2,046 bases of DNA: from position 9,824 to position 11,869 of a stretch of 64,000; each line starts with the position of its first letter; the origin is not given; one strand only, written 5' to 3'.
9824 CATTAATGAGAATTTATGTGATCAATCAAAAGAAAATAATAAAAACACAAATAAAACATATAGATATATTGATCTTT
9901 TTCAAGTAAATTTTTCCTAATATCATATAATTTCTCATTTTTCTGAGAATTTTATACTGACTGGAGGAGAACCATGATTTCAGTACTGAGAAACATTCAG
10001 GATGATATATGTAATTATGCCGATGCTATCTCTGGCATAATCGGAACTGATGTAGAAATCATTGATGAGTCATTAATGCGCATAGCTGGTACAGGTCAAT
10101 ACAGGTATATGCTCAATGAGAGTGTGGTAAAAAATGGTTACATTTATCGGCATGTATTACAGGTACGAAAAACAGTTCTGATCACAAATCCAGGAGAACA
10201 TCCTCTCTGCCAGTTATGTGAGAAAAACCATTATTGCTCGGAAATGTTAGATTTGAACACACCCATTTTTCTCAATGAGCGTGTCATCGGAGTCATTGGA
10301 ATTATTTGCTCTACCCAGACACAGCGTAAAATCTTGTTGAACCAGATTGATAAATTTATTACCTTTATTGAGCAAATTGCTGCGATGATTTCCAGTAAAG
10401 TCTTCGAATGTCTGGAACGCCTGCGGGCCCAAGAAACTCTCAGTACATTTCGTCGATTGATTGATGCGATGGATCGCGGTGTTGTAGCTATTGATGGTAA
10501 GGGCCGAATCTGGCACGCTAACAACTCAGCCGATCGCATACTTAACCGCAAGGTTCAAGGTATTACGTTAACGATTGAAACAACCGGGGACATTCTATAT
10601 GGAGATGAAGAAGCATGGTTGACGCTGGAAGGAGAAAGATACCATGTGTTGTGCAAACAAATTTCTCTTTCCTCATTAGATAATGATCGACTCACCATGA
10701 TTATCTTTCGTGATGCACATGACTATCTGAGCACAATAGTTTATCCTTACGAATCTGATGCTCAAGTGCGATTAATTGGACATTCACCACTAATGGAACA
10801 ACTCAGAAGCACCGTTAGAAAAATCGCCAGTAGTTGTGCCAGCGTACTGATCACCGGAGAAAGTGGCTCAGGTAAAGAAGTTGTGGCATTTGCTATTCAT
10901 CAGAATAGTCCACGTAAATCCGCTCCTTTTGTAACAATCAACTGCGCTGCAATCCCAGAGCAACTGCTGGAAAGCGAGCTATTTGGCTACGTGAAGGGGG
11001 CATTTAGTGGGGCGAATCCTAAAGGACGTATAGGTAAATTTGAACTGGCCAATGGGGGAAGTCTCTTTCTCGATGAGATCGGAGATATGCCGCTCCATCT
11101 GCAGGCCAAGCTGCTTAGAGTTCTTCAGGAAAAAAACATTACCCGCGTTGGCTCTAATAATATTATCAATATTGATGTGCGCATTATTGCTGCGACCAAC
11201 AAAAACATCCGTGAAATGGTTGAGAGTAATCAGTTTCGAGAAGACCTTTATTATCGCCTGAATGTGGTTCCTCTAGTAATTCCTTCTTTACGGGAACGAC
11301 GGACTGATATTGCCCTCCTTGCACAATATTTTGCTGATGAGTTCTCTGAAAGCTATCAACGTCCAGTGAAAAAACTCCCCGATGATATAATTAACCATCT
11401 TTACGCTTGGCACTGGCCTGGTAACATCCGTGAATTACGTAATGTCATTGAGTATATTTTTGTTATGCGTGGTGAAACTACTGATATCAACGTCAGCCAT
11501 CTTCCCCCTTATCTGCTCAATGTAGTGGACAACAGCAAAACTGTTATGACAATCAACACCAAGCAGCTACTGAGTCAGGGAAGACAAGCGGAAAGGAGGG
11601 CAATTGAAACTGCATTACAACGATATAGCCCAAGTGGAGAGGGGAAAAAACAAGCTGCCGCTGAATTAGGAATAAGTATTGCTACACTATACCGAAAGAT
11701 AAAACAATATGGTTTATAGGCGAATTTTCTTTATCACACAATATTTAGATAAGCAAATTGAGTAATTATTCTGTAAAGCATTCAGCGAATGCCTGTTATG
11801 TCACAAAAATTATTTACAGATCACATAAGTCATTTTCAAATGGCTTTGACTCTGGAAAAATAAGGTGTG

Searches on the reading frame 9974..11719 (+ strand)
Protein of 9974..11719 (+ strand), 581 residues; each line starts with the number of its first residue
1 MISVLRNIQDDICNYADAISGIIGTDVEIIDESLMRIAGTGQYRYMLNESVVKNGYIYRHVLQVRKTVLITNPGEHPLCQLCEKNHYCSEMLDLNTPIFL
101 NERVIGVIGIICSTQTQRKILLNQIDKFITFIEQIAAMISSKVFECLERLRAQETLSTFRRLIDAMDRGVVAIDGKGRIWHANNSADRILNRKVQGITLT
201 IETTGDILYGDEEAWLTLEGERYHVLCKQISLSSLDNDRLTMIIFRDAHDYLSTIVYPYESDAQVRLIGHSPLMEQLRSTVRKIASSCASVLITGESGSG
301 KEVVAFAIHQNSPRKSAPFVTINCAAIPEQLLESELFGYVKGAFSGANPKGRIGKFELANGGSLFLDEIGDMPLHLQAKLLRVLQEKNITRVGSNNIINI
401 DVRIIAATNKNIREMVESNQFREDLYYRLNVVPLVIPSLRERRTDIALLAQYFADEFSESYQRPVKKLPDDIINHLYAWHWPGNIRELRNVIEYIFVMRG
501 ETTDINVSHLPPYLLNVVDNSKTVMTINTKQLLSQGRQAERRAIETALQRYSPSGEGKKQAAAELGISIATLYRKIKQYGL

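Call 3: search_protein_families(library=ncbifam, proteins=[window:9974-11719:+])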
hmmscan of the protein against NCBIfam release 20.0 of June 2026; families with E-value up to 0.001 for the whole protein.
window:9974-11719:+ (581 aa): 28 families (the best 25 are shown)
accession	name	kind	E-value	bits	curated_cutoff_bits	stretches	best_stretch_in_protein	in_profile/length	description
NF041552.1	TF_PrdR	equivalog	8e-122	407.4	795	1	247-580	249-577/577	sigma-54 dependent transcriptional regulator PrdR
NF008469.0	PRK11361.1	equivalog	3.2e-100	336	714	1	266-581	144-456/461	acetoacetate metabolism transcriptional regulator AtoC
TIGR02915.1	PEP_resp_reg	equivalog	7.9e-100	334.8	502.6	1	263-581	137-444/445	PEP-CTERM-box response regulator transcription factor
TIGR01817.1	nifA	equivalog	8.5e-100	335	528.85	1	264-510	195-438/534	nif-specific transcriptional activator NifA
NF003451.0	PRK05022.1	equivalog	6.7e-98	328.6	476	1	260-580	185-509/512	nitric oxide reductase transcriptional regulator NorR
TIGR01818.1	ntrC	equivalog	8.4e-96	321.6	558.6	1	260-578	129-462/463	nitrogen regulation protein NR(I)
TIGR02329.1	propionate_PrpR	equivalog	5.3e-92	309.1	499.2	1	266-577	213-525/526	propionate catabolism operon regulatory protein PrpR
NF050807.1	TransRegFlbDCaul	equivalog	4.5e-91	306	750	1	261-579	114-438/454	sigma-54-dependent transcriptional regulator FlbD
NF011953.0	PRK15424.1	equivalog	1.4e-87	294.5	703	1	266-578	220-533/538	propionate catabolism operon regulatory protein PrpR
NF041946.1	LuxO_transreg_Vib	equivalog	2.7e-86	290.2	800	1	262-579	130-460/463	quorum-sensing sigma-54 dependent transcriptional regulator LuxO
NF011958.0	PRK15429.1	equivalog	5.3e-85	286.4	830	1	266-581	380-686/692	formate hydrogenlyase transcriptional activator FlhA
NF038308.1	RNA_repair_RtcR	equivalog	3e-83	280.5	650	1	266-522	181-444/530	RNA repair transcriptional activator RtcR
NF051870.1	NAssimRespRegNtrX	equivalog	4.9e-83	279.5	600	1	262-581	136-452/452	nitrogen assimilation response regulator NtrX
NF007689.0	PRK10365.1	equivalog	1.3e-82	278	760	1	234-576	107-439/441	sigma-54-dependent response regulator transcription factor ZraR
NF011695.0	PRK15115.1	equivalog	1.5e-82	277.7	763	1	262-496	132-365/445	two-component system response regulator GlrR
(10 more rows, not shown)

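Call 8: search_protein_families(library=pfam, proteins=[window:9974-11719:+])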
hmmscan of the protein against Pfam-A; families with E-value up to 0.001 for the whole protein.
window:9974-11719:+ (581 aa): 9 families
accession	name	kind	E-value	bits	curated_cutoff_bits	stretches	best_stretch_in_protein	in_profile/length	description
PF00158.32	Sigma54_activat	-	6.7e-73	244.3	20.2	1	267-434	1-167/168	Sigma-54 interaction domain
PF14532.12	Sigma54_activ_2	-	8.9e-24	84.7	25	1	268-439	1-138/138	Sigma-54 interaction domain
PF25601.1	AAA_lid_14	-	1.6e-23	82.8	27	1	440-521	1-81/87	AAA+ ATPase lid domain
PF02954.25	HTH_8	-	1.2e-07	31.8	22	1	537-579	3-42/42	Bacterial regulatory protein, Fis family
PF13191.12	AAA_16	-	1.1e-05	26.4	32.6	1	266-359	1-103/167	AAA ATPase domain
PF07728.20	AAA_5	-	0.0003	21.3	22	0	291-422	2-132/139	AAA domain (dynein-related subfamily)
PF13188.13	PAS_8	-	0.00066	19.9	21.8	0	159-212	3-55/65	PAS domain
PF18024.7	HTH_50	-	0.00074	19.6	27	0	539-581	11-49/50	Helix-turn-helix domain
PF00989.32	PAS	-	0.0009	19.7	22.6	0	159-194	3-38/113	PAS fold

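Call 10: find_homologous_proteins(query=window:9974-11719:+, max_evalue=1e-30)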
Query window:9974-11719:+ (581 aa): 7999 proteins with E <= 1e-30 among 8000 candidates; the best 120 are listed.
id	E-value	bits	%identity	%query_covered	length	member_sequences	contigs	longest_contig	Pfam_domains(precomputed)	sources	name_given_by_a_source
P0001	0.0e+0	1297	100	100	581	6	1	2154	PF00158.33,PF25601.2,PF02954.26,PF14532.13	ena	-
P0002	0.0e+0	1048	80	100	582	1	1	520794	PF13188.14,PF00158.33,PF25601.2,PF02954.26,PF14532.13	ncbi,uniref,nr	ncbi:sigma-54 interaction domain-containing protein [Entomohabitans teleogrylli]|uniref:sigma-54 int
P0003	0.0e+0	1030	80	100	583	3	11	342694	PF13188.14,PF00158.33,PF25601.2,PF02954.26,PF14532.13,PF13191.13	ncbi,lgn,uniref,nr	ncbi:PAS domain-containing protein [Salmonella enterica subsp. enterica serovar Oranienburg]|uniref:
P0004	0.0e+0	1024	79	100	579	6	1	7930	PF13188.14,PF00158.33,PF25601.2,PF02954.26,PF18024.8,PF00989.32,PF14532.13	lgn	-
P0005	0.0e+0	1021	79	100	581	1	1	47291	PF00158.33,PF25601.2,PF02954.26,PF14532.13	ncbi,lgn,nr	ncbi:TPA: signal transduction protein [Escherichia coli]|nr:signal transduction protein [Escherichia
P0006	0.0e+0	1017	79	100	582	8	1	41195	PF00158.33,PF25601.2,PF02954.26,PF14532.13,PF13191.13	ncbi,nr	ncbi:signal transduction protein [Salmonella enterica subsp. enterica serovar Newport]|nr:signal tra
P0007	0.0e+0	1010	79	100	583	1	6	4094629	PF00158.33,PF25601.2,PF02954.26,PF14532.13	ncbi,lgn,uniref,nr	ncbi:sigma-54 interaction domain-containing protein [Pragia fontium]|uniref:Transcriptional regulato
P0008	1.7e-298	1009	78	100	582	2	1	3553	PF15714.12,PF13188.14,PF00158.33,PF25601.2,PF02954.26,PF14532.13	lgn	-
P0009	2.2e-298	1009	78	100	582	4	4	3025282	PF13188.14,PF00158.33,PF25601.2,PF02954.26,PF14532.13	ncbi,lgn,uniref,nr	ncbi:sigma 54-interacting transcriptional regulator [Budviciaceae bacterium CWB-B4]|uniref:Sigma 54-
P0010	1.0e-296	1003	78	100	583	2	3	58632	PF00158.33,PF25601.2,PF02954.26,PF14532.13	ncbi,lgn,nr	ncbi:signal transduction protein [Salmonella enterica subsp. enterica serovar Oranienburg]|nr:signal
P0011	9.8e-296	1000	78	100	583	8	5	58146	PF00158.33,PF25601.2,PF02954.26,PF14532.13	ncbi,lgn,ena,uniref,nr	ncbi:sigma-54 interaction domain-containing protein [Budvicia aquatica]|uniref:sigma-54 interaction 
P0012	7.1e-294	994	77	100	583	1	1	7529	PF00158.33,PF25601.2,PF02954.26,PF14532.13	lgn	-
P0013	3.4e-293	991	77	100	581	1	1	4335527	PF13188.14,PF00158.33,PF25601.2,PF02954.26,PF14532.13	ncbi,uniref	ncbi:sigma-54 interaction domain-containing protein [Leminorella grimontii]|uniref:sigma-54 interact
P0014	4.7e-293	991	77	100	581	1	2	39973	PF13188.14,PF00158.33,PF25601.2,PF02954.26,PF14532.13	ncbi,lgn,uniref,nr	ncbi:sigma-54 interaction domain-containing protein [Leminorella grimontii]|uniref:sigma-54 interact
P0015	7.8e-293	990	77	100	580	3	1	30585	PF00158.33,PF25601.2,PF02954.26,PF14532.13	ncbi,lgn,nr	ncbi:signal transduction protein [Salmonella enterica]|nr:signal transduction protein [Salmonella en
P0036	6.9e-236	802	62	99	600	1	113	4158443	PF15714.12,PF00158.33,PF25601.2,PF02954.26,PF14532.13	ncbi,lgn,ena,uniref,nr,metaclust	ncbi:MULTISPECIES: sigma-54 interaction domain-containing protein [Proteus]|uniref:Formate hydrogenl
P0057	2.4e-226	771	61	100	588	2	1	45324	PF00158.33,PF25601.2,PF02954.26,PF14532.13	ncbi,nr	ncbi:ATPase AAA [Betaproteobacteria bacterium]|nr:ATPase AAA [Betaproteobacteria bacterium]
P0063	2.7e-204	698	55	100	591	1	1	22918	PF00158.33,PF25601.2,PF02954.26,PF14532.13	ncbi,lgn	ncbi:MAG: sigma 54-interacting transcriptional regulator [Betaproteobacteria bacterium]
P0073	2.2e-193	662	57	96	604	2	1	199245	PF00158.33,PF25601.2,PF02954.26,PF14532.13,PF13191.13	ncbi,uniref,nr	ncbi:sigma 54-interacting transcriptional regulator [Rhodovastum atsumiense]|uniref:sigma 54-interac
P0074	2.5e-191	655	51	100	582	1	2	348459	PF00158.33,PF25601.2,PF02954.26,PF14532.13,PF07728.21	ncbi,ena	-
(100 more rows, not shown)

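Call 11: find_related_loci(query=window:9974-11719:+, collection=genome_contigs, flank=7000)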
Query window:9974-11719:+ (581 aa) in genome_contigs; peptide patterns used: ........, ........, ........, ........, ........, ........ (x = any residue, [..] = any of these).
600 stretches matched a pattern (row limit reached: there are more); 600 encode a relative of the query (tblastn E <= 1e-3); the best 80 are kept; 80 distinct loci.
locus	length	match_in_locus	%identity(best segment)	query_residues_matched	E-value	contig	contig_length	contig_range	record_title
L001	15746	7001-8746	85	1-581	0e+0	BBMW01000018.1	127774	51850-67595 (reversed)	Citrobacter werkmanii NBRC 105721 DNA, contig: CIWKM18, whole genome shotgun sequence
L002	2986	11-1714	44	14-579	2e-149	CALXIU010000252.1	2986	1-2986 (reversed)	MAG: uncultured Ruthenibacterium sp. isolate E17__bin246 genome assembly, contig: E17__k127_9633260, whole genome shotgu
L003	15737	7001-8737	39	1-577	3e-141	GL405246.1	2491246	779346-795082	Eubacterium yurii subsp. margaretiae ATCC 43715 genomic scaffold SCAFFOLD1, whole genome shotgun sequence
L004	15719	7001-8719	40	1-577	4e-129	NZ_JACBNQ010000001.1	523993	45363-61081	Sedimentibacter hydroxybenzoicus DSM 7310 contig1, whole genome shotgun sequence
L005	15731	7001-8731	41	1-581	2e-146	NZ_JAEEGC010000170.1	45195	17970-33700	Clostridium thailandense strain PL3 NG-25456_PL3_lib407054_6879_1_1_contig_170, whole genome shotgun sequence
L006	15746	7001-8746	38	2-581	1e-120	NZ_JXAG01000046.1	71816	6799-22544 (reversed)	Enterobacter sp. Bisph1 contig046, whole genome shotgun sequence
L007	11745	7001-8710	40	16-579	2e-118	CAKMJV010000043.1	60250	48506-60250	uncultured Clostridia bacterium isolate OKU2 genome assembly, contig: MEGAHIT_co_assembly_000000004734, whole genome sho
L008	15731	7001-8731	42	3-577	7e-149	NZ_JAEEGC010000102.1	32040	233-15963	Clostridium thailandense strain PL3 NG-25456_PL3_lib407054_6879_1_1_contig_102, whole genome shotgun sequence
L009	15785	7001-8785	37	1-578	1e-112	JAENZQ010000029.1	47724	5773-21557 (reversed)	MAG: Anaerovorax odorimutans isolate BM5_bin.11 BM5_bin11_NODE_254_length_47724_cov_7.531268, whole genome shotgun seque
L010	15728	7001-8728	35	5-579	2e-106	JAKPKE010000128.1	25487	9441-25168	MAG: Bacillota bacterium isolate JPAS_maxbin.115 k141_1008291, whole genome shotgun sequence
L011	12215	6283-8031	37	5-581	1e-104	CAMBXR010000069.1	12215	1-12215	MAG: uncultured Clostridium sp. isolate SRR15732362_bin.6_metaWRAP_v1.3_MAG genome assembly, contig: ERZ9426289.745, who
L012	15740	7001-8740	36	8-578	5e-108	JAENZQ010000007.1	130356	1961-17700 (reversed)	MAG: Anaerovorax odorimutans isolate BM5_bin.11 BM5_bin11_NODE_61_length_130356_cov_8.000936, whole genome shotgun seque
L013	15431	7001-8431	37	96-579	6e-90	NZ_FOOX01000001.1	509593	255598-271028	Desulfotruncus arcticus DSM 17038, whole genome shotgun sequence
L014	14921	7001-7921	48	267-581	4e-89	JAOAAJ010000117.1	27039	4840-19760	MAG: Caloramator sp. isolate SKW144 k141_180757, whole genome shotgun sequence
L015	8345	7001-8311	41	162-581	6e-87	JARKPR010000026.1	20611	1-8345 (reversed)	MAG: Selenomonadales bacterium isolate D180_maxbin.015 k141_160558, whole genome shotgun sequence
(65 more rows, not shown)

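Call 14: find_encoding_contigs(protein=P0002, flank=7000, max_places=1)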
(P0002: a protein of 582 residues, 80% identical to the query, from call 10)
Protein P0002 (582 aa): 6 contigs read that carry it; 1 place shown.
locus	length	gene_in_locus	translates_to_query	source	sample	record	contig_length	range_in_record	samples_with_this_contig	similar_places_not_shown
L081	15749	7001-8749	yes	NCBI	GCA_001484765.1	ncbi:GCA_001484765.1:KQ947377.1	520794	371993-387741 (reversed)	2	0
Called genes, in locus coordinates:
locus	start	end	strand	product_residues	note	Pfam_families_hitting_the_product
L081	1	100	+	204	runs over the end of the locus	PF00593:TonB_dep_Rec_b-barrel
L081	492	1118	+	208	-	-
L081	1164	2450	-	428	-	PF00083:Sugar_tr, PF07690:MFS_1, PF03137:OATP (weak)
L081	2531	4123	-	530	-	PF07969:Amidohydro_3, PF01979:Amidohydro_1, PF07969:Amidohydro_3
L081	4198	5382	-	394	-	PF01546:Peptidase_M20, PF07687:M20_dimer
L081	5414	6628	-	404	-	PF00291:PALP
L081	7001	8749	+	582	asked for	PF13188:PAS_8 (faint), PF00158:Sigma54_activat, PF14532:Sigma54_activ_2, PF25601:AAA_lid_14, PF02954:HTH_8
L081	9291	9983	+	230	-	PF03472:Autoind_bind, PF04545:Sigma70_r4 (weak), PF08281:Sigma70_r4_2, PF00196:GerE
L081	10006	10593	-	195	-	PF00765:Autoind_synth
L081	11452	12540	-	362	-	PF02463:SMC_N, PF11398:DUF2813 (faint), PF13175:AAA_15, PF13476:AAA_23, PF13304:AAA_21, PF13175:AAA_15 (weak)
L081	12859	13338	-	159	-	PF05638:T6SS_HCP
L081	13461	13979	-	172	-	PF05638:T6SS_HCP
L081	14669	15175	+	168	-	PF05591:T6SS_VipA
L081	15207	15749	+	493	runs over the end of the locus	PF05943:VipB, PF18945:VipB_2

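Call 15: find_encoding_contigs(protein=P0003, flank=7000, max_places=1)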
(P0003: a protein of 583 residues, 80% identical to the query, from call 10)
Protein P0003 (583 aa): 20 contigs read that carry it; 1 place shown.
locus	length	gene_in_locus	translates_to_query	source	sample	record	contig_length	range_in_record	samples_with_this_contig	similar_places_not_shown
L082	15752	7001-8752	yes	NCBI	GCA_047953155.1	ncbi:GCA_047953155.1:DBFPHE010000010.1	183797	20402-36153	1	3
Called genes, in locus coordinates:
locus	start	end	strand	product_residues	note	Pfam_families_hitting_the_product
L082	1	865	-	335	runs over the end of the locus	-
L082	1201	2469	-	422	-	PF00083:Sugar_tr, PF03137:OATP (faint), PF07690:MFS_1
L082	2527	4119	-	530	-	PF07969:Amidohydro_3, PF01979:Amidohydro_1, PF07969:Amidohydro_3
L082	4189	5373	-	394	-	PF01546:Peptidase_M20, PF07687:M20_dimer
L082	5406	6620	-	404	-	PF00291:PALP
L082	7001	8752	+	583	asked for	PF13188:PAS_8 (weak), PF00158:Sigma54_activat, PF13191:AAA_16 (faint), PF14532:Sigma54_activ_2, PF25601:AAA_lid_14, PF02954:HTH_8 (weak)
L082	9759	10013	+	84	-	-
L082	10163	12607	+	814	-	PF04313:HSDR_N, PF13588:HSDR_N_2, PF00270:DEAD, PF04851:ResIII, PF18766:SWI2_SNF2, PF00271:Helicase_C (weak), PF08463:EcoEI_R_C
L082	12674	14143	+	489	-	PF12161:HsdM_N, PF02384:N6_Mtase, PF01170:UPF0020, PF20473:MmeI_Mtase (faint), PF07669:Eco57I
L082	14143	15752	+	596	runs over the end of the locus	PF01420:Methylase_S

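Call 16: find_encoding_contigs(protein=P0005, flank=7000, max_places=1)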
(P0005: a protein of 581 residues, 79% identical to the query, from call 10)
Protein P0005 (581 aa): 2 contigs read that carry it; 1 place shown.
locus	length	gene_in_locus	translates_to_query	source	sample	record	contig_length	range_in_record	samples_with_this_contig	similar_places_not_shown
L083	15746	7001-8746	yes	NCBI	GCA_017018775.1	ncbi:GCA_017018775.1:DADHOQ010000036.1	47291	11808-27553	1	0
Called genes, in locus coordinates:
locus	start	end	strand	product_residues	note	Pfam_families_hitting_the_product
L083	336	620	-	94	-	PF08681:TacA1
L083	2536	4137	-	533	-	PF07969:Amidohydro_3, PF01979:Amidohydro_1, PF07969:Amidohydro_3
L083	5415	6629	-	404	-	PF00291:PALP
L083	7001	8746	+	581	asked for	PF00158:Sigma54_activat, PF14532:Sigma54_activ_2, PF25601:AAA_lid_14, PF02954:HTH_8 (weak)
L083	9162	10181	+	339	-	PF00356:LacI, PF00532:Peripla_BP_1, PF13407:Peripla_BP_4, PF13377:Peripla_BP_3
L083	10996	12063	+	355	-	PF00150:Cellulase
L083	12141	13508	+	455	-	PF07690:MFS_1, PF13347:MFS_2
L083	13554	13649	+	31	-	PF08090:Enterotoxin_HS1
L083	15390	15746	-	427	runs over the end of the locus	PF13347:MFS_2, PF00083:Sugar_tr, PF07690:MFS_1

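Call 17: find_encoding_contigs(protein=P0007, flank=7000, max_places=1)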
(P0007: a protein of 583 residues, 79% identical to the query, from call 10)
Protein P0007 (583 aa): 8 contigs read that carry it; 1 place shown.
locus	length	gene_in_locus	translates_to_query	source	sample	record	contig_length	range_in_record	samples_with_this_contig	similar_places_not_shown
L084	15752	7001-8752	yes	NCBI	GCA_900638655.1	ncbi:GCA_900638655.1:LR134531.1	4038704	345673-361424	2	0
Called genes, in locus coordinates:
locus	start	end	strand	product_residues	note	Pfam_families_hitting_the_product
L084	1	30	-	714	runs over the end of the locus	-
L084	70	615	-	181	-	PF12797:Fer4_2 (faint), PF13247:Fer4_11, PF12838:Fer4_7 (weak), PF13187:Fer4_9 (weak), PF25160:LdpA_Fe-S-bd (weak), PF00037:Fer4, PF12837:Fer4_6 (weak), PF12838:Fer4_7 (weak), +6 more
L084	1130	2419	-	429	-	PF00083:Sugar_tr, PF07690:MFS_1, PF03137:OATP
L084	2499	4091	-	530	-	PF07969:Amidohydro_3, PF01979:Amidohydro_1, PF07969:Amidohydro_3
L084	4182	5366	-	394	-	PF01546:Peptidase_M20, PF07687:M20_dimer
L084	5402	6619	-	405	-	PF00291:PALP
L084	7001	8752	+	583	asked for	PF00158:Sigma54_activat, PF14532:Sigma54_activ_2, PF25601:AAA_lid_14, PF02954:HTH_8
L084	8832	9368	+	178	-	PF13328:HD_4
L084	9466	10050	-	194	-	-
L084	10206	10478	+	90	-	PF00708:Acylphosphatase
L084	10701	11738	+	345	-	PF01565:FAD_binding_4, PF02873:MurB_C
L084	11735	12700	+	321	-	PF08279:HTH_11, PF03099:BPL_LplA_LipB, PF02237:BPL_C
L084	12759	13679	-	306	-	PF00126:HTH_1, PF03466:LysR_substrate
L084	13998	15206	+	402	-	PF07690:MFS_1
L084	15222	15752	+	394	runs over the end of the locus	PF01546:Peptidase_M20, PF07687:M20_dimer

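Call 18: find_encoding_contigs(protein=P0009, flank=7000, max_places=1)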
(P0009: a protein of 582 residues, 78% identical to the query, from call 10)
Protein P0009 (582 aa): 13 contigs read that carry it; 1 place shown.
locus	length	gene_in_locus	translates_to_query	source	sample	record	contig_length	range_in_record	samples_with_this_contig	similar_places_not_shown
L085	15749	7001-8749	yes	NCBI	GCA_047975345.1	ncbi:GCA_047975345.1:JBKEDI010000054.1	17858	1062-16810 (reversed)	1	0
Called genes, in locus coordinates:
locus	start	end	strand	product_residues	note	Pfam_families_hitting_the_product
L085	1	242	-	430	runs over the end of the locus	?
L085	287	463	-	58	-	-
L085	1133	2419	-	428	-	PF00083:Sugar_tr, PF07690:MFS_1, PF03137:OATP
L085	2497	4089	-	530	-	PF07969:Amidohydro_3, PF01979:Amidohydro_1, PF07969:Amidohydro_3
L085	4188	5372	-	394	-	PF01546:Peptidase_M20, PF07687:M20_dimer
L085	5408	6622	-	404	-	PF00291:PALP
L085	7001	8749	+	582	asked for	PF13188:PAS_8 (weak), PF00158:Sigma54_activat, PF14532:Sigma54_activ_2, PF25601:AAA_lid_14, PF02954:HTH_8 (weak)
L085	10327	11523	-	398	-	PF02746:MR_MLE_N, PF13378:MR_MLE_C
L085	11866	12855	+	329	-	PF00356:LacI, PF00532:Peripla_BP_1, PF13407:Peripla_BP_4, PF13377:Peripla_BP_3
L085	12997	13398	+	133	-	-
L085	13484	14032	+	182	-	PF13328:HD_4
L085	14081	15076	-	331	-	PF00753:Lactamase_B, PF23023:Anti-Pycsar_Apyc1 (weak), PF12706:Lactamase_B_2 (weak)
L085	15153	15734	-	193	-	-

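Call 19: find_encoding_contigs(protein=P0013, flank=7000, max_places=1)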
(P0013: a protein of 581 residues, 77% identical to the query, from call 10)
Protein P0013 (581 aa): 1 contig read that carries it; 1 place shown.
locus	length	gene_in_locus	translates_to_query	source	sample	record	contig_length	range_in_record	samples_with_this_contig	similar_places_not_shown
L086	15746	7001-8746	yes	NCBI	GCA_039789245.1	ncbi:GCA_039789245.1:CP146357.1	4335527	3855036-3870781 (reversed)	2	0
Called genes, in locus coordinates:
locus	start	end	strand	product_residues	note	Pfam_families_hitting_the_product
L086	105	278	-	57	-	PF04964:Flp_Fap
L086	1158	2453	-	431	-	PF00083:Sugar_tr, PF07690:MFS_1, PF03137:OATP (weak)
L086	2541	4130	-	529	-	PF07969:Amidohydro_3, PF01979:Amidohydro_1, PF07969:Amidohydro_3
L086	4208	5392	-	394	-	PF01546:Peptidase_M20, PF07687:M20_dimer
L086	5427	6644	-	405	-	PF00291:PALP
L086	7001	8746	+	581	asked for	PF13188:PAS_8 (faint), PF00158:Sigma54_activat, PF14532:Sigma54_activ_2, PF25601:AAA_lid_14, PF02954:HTH_8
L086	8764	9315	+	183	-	PF13328:HD_4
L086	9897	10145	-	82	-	PF13693:HTH_35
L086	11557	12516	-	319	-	PF23023:Anti-Pycsar_Apyc1 (weak), PF00753:Lactamase_B, PF12706:Lactamase_B_2 (weak)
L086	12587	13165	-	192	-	-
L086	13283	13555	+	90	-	PF00708:Acylphosphatase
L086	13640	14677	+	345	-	PF01565:FAD_binding_4, PF02873:MurB_C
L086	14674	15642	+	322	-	PF08279:HTH_11, PF03099:BPL_LplA_LipB, PF02237:BPL_C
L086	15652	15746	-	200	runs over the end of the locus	-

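Call 20: find_encoding_contigs(protein=P0036, flank=7000, max_places=1)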
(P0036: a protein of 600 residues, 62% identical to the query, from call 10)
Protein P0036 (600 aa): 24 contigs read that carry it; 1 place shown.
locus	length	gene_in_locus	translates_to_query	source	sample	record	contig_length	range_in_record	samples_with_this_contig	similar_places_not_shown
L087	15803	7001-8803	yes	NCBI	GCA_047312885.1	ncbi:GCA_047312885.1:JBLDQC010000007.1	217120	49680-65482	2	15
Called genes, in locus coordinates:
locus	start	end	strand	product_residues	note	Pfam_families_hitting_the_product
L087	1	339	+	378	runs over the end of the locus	PF01139:RtcB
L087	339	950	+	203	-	PF00472:RF-1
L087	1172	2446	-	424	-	PF00083:Sugar_tr, PF07690:MFS_1, PF03137:OATP (weak)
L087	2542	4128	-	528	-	PF07969:Amidohydro_3, PF01979:Amidohydro_1, PF07969:Amidohydro_3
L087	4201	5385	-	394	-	PF01546:Peptidase_M20, PF07687:M20_dimer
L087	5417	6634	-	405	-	PF00291:PALP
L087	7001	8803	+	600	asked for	PF15714:SpoVT_C (faint), PF00158:Sigma54_activat, PF14532:Sigma54_activ_2, PF25601:AAA_lid_14, PF02954:HTH_8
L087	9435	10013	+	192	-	PF00419:Fimbrial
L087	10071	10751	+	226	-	PF00345:PapD_N, PF02753:PapD_C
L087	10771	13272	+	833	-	PF13954:PapC_N, PF00577:Usher, PF13953:PapC_C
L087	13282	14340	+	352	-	PF00419:Fimbrial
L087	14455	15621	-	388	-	PF24223:MrpH_C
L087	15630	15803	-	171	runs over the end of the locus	PF00419:Fimbrial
